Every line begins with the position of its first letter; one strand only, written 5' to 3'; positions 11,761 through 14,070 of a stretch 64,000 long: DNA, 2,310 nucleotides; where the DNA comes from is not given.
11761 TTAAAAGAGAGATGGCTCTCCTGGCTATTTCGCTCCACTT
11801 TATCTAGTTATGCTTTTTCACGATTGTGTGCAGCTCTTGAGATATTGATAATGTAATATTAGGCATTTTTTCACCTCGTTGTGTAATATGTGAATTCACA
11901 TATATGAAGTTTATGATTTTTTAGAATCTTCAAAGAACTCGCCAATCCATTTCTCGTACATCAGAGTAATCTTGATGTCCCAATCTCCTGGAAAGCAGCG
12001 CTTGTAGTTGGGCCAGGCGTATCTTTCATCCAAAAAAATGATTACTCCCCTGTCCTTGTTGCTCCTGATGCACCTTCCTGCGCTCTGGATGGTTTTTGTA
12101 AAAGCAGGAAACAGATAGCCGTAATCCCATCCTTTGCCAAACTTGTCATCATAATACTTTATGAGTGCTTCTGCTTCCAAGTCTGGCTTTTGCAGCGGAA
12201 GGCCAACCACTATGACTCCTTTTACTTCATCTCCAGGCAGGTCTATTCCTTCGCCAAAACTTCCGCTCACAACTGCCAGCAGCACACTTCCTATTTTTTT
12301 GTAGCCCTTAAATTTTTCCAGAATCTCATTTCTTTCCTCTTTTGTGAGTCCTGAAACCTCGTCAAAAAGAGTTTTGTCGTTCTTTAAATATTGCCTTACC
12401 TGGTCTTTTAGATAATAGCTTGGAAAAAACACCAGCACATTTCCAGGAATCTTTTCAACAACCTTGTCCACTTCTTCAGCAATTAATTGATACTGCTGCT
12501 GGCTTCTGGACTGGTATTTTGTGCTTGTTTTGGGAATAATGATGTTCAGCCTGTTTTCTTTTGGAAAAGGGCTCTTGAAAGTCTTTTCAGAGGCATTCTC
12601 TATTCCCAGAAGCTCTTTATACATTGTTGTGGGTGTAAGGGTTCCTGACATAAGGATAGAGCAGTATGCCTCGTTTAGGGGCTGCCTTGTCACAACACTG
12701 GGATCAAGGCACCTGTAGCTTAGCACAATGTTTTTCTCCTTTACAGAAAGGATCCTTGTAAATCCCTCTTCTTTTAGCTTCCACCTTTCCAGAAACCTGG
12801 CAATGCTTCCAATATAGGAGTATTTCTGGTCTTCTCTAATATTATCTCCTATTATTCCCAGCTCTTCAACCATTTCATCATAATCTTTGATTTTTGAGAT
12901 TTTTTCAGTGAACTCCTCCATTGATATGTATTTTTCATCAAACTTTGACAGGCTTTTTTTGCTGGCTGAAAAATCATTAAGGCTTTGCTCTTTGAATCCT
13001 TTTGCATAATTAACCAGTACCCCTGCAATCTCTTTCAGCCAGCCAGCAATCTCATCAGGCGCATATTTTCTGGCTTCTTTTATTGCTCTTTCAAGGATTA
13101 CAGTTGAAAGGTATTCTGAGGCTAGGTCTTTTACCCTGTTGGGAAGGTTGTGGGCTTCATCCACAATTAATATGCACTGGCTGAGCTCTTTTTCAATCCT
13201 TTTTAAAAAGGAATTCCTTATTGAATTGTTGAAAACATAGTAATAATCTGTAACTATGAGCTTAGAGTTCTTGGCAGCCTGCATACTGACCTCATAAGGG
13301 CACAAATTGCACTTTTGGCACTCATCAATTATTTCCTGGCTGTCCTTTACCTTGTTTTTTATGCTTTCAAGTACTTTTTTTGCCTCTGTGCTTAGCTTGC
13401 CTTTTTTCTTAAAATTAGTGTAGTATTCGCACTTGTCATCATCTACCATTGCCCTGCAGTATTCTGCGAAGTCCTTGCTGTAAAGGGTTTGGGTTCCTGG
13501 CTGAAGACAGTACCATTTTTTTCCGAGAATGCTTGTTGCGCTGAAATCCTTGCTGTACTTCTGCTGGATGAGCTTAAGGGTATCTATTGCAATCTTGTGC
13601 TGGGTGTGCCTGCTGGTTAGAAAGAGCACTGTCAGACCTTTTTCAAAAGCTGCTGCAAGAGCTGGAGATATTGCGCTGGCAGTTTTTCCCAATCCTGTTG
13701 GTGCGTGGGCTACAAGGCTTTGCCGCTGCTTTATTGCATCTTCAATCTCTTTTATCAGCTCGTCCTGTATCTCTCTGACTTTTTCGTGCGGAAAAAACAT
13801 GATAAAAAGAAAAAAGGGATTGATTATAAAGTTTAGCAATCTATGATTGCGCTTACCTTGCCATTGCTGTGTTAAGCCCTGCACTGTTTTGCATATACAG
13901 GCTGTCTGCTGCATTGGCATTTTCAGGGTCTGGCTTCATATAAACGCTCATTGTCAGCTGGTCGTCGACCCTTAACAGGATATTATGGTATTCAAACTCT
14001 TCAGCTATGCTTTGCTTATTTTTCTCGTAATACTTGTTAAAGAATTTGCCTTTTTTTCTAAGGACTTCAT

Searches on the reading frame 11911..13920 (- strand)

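Call 78: search_protein_families(library=pfam, proteins=[window:11911-13920:-], max_evalue=0.00001)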
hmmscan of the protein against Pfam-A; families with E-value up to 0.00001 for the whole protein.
window:11911-13920:- (669 aa): 6 families
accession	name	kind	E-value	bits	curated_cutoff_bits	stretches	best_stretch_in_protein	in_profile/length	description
PF13307.12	Helicase_C_2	-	7.5e-45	153.5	25.3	1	486-647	3-167/170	Helicase C-terminal domain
PF06733.21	DEAD_2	-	3.8e-22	79.2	21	1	105-273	6-169/172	DEAD_2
PF06777.17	HBB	-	5.8e-17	62.4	30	1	302-470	20-189/190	Helical and beta-bridge domain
PF04851.21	ResIII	-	4.3e-09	36.9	22.5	0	47-125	3-83/164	Type III restriction enzyme, res subunit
PF00270.35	DEAD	-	1.3e-07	32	26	0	50-121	2-61/167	DEAD/DEAH box helicase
PF00271.37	Helicase_C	-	1.8e-07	31.8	23.5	1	486-620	8-109/110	Helicase conserved C-terminal domain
